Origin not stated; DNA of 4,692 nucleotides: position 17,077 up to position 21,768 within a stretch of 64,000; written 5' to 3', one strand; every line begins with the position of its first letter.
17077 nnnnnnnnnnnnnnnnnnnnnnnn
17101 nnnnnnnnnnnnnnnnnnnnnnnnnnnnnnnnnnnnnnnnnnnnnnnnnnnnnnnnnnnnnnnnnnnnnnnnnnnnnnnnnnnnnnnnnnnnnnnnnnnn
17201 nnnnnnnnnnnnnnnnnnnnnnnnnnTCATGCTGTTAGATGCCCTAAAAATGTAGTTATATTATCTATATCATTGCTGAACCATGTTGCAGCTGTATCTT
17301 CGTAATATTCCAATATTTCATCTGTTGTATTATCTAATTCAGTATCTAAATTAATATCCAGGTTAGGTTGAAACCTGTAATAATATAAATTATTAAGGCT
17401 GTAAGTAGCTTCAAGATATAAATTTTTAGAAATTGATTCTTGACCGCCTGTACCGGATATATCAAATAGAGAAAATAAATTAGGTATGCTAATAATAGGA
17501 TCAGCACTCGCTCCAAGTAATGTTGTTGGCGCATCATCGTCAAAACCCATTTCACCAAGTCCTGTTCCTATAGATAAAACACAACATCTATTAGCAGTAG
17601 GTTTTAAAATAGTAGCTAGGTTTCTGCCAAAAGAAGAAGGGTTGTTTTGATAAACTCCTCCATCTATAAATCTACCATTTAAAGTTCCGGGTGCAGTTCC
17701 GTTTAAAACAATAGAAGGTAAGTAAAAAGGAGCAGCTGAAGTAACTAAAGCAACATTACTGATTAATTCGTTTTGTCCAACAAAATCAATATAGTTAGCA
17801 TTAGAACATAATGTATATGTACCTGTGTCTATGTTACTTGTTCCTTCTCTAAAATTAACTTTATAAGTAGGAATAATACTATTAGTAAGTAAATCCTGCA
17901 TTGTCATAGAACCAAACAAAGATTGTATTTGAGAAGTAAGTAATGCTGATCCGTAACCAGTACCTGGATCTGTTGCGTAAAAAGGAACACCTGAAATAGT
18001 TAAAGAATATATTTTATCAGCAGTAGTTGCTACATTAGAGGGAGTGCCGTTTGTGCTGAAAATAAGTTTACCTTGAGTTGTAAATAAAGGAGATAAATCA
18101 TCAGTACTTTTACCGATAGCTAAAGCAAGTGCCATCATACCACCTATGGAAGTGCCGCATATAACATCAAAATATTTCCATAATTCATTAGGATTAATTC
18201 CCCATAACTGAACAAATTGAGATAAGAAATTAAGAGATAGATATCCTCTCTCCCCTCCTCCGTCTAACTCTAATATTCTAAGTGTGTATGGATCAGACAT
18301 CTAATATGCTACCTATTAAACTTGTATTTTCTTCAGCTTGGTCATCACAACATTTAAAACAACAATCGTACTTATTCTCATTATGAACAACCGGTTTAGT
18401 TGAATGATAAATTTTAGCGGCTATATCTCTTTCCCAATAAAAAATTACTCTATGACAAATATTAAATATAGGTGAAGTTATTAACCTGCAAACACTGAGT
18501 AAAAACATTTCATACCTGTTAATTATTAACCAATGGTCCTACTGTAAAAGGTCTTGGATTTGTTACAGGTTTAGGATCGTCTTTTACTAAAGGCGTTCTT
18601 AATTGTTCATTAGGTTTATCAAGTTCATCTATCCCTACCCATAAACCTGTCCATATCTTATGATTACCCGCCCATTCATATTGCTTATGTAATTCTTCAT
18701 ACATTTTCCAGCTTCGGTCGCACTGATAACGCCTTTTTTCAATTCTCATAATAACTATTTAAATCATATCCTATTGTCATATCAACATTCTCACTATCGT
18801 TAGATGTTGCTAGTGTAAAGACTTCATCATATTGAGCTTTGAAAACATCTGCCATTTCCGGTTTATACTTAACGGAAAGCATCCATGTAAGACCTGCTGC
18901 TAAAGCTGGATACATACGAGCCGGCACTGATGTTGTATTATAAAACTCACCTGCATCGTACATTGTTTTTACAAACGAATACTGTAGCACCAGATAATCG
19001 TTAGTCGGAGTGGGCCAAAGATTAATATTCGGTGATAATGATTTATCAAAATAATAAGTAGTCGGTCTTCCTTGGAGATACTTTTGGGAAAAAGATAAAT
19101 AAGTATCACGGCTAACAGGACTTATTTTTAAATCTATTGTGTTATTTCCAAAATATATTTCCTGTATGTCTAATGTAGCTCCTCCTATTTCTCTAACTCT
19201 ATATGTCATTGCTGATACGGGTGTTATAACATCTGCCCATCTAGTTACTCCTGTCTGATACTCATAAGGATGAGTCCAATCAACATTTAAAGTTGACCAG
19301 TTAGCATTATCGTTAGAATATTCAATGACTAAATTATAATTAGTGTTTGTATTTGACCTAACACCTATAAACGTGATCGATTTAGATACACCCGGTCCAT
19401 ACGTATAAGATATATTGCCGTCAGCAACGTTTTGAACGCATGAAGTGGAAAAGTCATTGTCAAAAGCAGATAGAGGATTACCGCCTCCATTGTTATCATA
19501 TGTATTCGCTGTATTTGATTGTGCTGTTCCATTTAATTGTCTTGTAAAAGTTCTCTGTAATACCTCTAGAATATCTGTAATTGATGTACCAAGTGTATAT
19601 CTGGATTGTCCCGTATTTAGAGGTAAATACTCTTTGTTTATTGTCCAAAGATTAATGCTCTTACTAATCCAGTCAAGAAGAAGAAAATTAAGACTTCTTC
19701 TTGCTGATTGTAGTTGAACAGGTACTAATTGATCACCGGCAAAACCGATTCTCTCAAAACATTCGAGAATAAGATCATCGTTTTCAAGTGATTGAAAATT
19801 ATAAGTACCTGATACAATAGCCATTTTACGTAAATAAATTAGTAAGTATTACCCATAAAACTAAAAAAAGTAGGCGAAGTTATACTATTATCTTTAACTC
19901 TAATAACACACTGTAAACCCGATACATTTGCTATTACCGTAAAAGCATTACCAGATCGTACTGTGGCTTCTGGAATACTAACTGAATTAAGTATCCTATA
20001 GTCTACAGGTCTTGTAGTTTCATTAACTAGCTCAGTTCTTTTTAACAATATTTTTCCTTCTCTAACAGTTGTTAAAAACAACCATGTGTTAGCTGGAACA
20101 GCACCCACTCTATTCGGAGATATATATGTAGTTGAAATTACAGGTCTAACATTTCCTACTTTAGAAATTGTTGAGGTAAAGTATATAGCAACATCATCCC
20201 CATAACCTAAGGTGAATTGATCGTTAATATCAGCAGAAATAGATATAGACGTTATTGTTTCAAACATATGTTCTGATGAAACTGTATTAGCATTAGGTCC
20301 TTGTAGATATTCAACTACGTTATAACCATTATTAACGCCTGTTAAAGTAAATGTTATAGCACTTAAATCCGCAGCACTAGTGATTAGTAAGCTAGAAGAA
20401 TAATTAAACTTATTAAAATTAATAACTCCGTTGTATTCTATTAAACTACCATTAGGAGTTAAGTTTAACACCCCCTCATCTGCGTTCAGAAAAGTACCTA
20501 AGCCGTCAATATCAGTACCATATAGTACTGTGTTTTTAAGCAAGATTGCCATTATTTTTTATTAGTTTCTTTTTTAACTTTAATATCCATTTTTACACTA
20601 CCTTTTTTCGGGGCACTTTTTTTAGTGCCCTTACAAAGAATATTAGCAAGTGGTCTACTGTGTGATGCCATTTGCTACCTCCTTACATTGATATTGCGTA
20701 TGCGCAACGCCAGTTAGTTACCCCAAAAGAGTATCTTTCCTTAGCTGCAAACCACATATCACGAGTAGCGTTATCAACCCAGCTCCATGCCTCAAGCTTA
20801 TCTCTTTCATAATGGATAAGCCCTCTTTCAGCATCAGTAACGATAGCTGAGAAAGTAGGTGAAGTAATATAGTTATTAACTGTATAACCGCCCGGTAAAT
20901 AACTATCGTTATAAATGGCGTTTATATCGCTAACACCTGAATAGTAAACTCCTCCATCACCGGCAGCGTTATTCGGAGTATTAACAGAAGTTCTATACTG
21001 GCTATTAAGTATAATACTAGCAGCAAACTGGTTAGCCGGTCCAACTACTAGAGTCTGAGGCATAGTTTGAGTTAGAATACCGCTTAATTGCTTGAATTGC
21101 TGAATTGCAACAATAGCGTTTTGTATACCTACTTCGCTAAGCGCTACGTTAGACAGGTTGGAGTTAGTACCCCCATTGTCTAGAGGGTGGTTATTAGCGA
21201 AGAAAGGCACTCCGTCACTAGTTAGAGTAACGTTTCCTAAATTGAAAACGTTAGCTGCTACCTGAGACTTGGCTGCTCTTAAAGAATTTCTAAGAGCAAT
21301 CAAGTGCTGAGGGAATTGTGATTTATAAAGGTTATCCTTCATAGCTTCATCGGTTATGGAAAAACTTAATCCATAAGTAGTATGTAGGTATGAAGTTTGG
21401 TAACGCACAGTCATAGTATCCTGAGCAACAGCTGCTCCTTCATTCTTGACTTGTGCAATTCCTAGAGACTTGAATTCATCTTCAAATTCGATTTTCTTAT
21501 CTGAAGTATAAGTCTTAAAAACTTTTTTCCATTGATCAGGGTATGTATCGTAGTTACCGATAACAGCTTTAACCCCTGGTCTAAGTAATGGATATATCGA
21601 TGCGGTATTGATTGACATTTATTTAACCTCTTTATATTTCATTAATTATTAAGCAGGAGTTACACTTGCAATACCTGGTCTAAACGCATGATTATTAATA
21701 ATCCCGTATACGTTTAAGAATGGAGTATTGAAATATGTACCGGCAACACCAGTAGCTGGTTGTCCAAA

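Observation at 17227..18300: Patatin-like phospholipase embedded in the phage tail/fibre module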

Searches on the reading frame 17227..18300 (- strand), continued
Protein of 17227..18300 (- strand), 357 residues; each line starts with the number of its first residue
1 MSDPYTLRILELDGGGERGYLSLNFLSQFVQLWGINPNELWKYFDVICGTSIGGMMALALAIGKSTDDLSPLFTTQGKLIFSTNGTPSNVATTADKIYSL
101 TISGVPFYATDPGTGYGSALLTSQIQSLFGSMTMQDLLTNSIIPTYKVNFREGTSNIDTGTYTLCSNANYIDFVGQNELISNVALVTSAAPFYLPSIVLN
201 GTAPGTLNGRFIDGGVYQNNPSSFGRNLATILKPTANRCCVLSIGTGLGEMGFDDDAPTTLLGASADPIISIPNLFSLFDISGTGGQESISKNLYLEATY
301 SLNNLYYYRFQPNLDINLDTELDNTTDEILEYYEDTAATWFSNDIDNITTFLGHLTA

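Call 98: search_protein_representatives(alignment_id=A2)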
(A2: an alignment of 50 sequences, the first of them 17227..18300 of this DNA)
Query: 50 sequences, 358 profile positions. Proteins with E-value up to 0.001 (for the whole library): 13905; up to 1e-10: 6374; up to 1e-30: 172. The best 150 are listed.
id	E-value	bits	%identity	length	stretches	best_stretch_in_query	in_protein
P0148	2.9e-163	559.6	-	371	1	1-358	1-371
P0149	2.3e-162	556.7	-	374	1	1-357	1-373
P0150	5.3e-157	539.0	-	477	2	1-260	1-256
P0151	1.7e-144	497.9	-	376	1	1-358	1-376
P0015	4.3e-140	483.4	-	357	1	3-357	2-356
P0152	3.1e-136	470.7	-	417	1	1-357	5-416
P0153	5.4e-132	456.8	-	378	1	1-358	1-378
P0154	9.3e-119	413.2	-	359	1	4-358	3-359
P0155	2.3e-116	405.3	-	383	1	1-358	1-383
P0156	2.0e-115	402.2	-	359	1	3-358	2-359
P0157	6.4e-115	400.6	-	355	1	7-357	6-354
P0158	7.1e-114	397.2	-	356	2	1-237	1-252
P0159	4.4e-107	374.8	-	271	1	1-250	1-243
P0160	2.6e-105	369.0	-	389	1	5-358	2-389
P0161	2.3e-104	365.9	-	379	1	1-358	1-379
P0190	1.3e-74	268.0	-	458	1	2-358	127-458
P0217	7.4e-62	226.0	-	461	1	2-356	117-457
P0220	1.4e-60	221.8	-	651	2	3-258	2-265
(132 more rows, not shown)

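Call 100: search_protein_families(library=pfam, proteins=[P0217, P0190, P0220], max_evalue=1)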
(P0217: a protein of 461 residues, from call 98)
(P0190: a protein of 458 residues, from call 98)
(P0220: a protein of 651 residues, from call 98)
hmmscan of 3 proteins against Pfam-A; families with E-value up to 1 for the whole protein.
P0217 (461 aa): 1 family
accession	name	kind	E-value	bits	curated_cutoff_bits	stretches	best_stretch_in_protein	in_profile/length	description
PF01734.28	Patatin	-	1.1e-16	62.1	27.7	1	127-324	3-186/191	Patatin-like phospholipase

P0190 (458 aa): 1 family
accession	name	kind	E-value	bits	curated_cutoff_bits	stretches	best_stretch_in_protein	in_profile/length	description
PF01734.28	Patatin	-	3.4e-23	83.3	27.7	1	135-327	1-188/191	Patatin-like phospholipase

P0220 (651 aa): 1 family
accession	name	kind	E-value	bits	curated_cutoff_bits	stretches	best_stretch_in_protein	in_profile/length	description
PF01734.28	Patatin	-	9.8e-26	91.6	27.7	1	9-223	1-191/191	Patatin-like phospholipase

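Call 101: get_annotated_region(hit=H61, flank=3500)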
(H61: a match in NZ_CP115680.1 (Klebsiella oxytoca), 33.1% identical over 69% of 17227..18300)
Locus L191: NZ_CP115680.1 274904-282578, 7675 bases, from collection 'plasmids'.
description: Klebsiella oxytoca strain 2020CK-00200 plasmid unnamed1, complete sequence
organism: Klebsiella oxytoca (NCBI taxid 571)
taxonomy: Bacteria; Pseudomonadota; Gammaproteobacteria; Enterobacterales; Enterobacteriaceae; Klebsiella; Klebsiella oxytoca
host: -; source: Homo sapiens,blood; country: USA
typing (MOB-suite, as given by PLSDB): conjugative; replicon IncHI1B,IncP; relaxase MOBH,MOBP,MOBP; mating-pair formation MPF_F
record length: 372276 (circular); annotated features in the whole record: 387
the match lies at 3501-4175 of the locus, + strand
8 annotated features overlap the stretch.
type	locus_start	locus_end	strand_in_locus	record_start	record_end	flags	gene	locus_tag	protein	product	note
CDS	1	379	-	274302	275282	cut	-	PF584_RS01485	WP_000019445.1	IS5-like element ISKpn26 family transposase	GO:0006313 - DNA transposition [Evidence IEA]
CDS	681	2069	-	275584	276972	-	-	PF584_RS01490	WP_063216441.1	DEAD/DEAH box helicase family protein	-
CDS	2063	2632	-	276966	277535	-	-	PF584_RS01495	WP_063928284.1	hypothetical protein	-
CDS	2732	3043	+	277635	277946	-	-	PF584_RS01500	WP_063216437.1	helix-turn-helix transcriptional regulator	-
CDS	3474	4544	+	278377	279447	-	-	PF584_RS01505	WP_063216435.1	CBASS cGAMP-activated phospholipase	-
CDS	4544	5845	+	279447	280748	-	-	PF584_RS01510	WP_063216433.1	cyclic GMP-AMP synthase DncV-like nucleotidyltransferase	-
CDS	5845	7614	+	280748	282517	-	-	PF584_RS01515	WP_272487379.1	E2/UBC family protein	-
CDS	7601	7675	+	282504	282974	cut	-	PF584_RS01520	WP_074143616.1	Mov34/MPN/PAD-1 family protein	-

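Call 102: get_annotated_region(hit=H69, flank=3500)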
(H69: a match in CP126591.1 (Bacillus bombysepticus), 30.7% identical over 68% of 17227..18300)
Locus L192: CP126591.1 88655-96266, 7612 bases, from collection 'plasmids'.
description: Bacillus bombysepticus strain Cuernavaca_S2 plasmid unnamed2, complete sequence
organism: Bacillus bombysepticus (NCBI taxid 658666)
taxonomy: Bacteria; Bacillota; Bacilli; Bacillales; Bacillaceae; Bacillus; Bacillus bombysepticus
host: -; source: bacterial isolate,warm, humid forested area with dark clay soil, about 15 cm from the trunk of an Encino tree ...; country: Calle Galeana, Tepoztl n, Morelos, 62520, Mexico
typing (MOB-suite, as given by PLSDB): non-mobilizable; replicon rep_cluster_125; mating-pair formation MPF_T
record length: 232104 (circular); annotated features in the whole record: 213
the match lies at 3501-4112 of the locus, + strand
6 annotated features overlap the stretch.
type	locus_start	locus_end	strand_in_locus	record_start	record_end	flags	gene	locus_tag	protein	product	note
CDS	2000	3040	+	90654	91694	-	-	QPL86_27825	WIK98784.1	nucleotidyltransferase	-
CDS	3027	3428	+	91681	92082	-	-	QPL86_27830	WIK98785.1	hypothetical protein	-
CDS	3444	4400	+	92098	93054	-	-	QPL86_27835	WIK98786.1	CBASS cGAMP-activated phospholipase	-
CDS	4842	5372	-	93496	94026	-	-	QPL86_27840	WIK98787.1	GNAT family protein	-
CDS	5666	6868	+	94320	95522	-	-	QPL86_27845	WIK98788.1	glycosyltransferase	-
CDS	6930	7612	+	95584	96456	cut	-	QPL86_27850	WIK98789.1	alpha/beta hydrolase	-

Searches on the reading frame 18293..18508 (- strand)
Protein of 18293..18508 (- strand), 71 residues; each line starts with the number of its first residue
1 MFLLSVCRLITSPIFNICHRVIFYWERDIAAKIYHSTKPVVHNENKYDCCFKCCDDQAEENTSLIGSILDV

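Call 4: search_protein_families(library=pfam, proteins=[window:18293-18508:-], max_evalue=0.01)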
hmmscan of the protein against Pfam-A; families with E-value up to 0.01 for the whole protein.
window:18293-18508:- (71 aa): 0 families

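Call 5: search_protein_families(library=phrogs, proteins=[window:18293-18508:-], max_evalue=0.01)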
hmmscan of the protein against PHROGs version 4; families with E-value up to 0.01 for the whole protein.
window:18293-18508:- (71 aa): 0 families

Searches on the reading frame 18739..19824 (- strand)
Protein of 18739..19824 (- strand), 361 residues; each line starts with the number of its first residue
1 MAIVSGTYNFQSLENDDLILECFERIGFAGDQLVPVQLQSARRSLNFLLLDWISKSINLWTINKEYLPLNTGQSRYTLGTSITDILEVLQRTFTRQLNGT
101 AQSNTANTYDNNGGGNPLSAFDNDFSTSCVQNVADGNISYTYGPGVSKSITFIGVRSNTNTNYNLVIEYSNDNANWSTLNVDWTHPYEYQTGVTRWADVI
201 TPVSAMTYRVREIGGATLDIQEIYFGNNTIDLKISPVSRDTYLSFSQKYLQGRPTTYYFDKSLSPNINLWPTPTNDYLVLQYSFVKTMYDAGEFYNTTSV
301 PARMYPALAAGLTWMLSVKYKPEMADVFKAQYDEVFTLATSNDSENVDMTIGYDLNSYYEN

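Call 4: search_protein_families(library=pfam, proteins=[window:18739-19824:-], max_evalue=0.01)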
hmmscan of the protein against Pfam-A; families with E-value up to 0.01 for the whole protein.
window:18739-19824:- (361 aa): 1 family
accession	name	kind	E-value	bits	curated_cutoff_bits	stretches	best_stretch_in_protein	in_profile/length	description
PF24175.2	SU10_adaptor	-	1.4e-05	26.1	27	1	218-339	62-181/194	SU10 adaptor protein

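Call 5: search_protein_families(library=phrogs, proteins=[window:18739-19824:-], max_evalue=0.01)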
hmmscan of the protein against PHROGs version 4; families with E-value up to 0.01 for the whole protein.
window:18739-19824:- (361 aa): 1 family
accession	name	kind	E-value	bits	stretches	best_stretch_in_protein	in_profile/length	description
phrog_12985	-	unknown function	2.9e-21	77.3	2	219-336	86-205/238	-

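Call 88: search_solved_structures(query=window:18739-19824:-, max_evalue=1)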
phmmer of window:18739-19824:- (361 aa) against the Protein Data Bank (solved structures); distinct sequences matched with E-value up to 1: 0.

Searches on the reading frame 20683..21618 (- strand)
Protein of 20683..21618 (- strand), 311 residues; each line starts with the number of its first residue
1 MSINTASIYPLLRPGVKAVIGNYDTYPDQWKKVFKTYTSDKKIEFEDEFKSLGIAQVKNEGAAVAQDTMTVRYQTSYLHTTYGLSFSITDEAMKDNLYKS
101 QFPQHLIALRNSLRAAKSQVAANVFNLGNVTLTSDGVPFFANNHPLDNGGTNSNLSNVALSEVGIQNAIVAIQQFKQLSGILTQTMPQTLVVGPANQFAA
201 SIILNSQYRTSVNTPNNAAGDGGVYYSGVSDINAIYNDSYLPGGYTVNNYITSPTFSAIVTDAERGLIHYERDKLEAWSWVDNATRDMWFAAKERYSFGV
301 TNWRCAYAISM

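Call 4: search_protein_families(library=pfam, proteins=[window:20683-21618:-], max_evalue=0.01)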
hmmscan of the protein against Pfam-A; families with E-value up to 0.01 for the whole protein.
window:20683-21618:- (311 aa): 2 families
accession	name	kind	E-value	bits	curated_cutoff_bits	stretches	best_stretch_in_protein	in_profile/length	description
PF25209.1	Phage_capsid_4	-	4.2e-13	50.6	27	1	28-308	26-261/262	Phage capsid protein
PF10124.15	Mu-like_gpT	-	2.8e-08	33.9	20.1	1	159-213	219-273/289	Mu-like prophage major head subunit gpT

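Call 5: search_protein_families(library=phrogs, proteins=[window:20683-21618:-], max_evalue=0.01)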
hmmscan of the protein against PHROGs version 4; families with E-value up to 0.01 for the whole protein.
window:20683-21618:- (311 aa): 3 families
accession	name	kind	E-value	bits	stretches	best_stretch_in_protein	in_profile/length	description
phrog_371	-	head and packaging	6.7e-16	59.4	2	21-159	22-158/303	major head protein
phrog_133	-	head and packaging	1.4e-07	31.5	1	17-216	393-583/668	head maturation protease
phrog_4523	-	head and packaging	0.00029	20.7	1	59-211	414-556/644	major head and protease protein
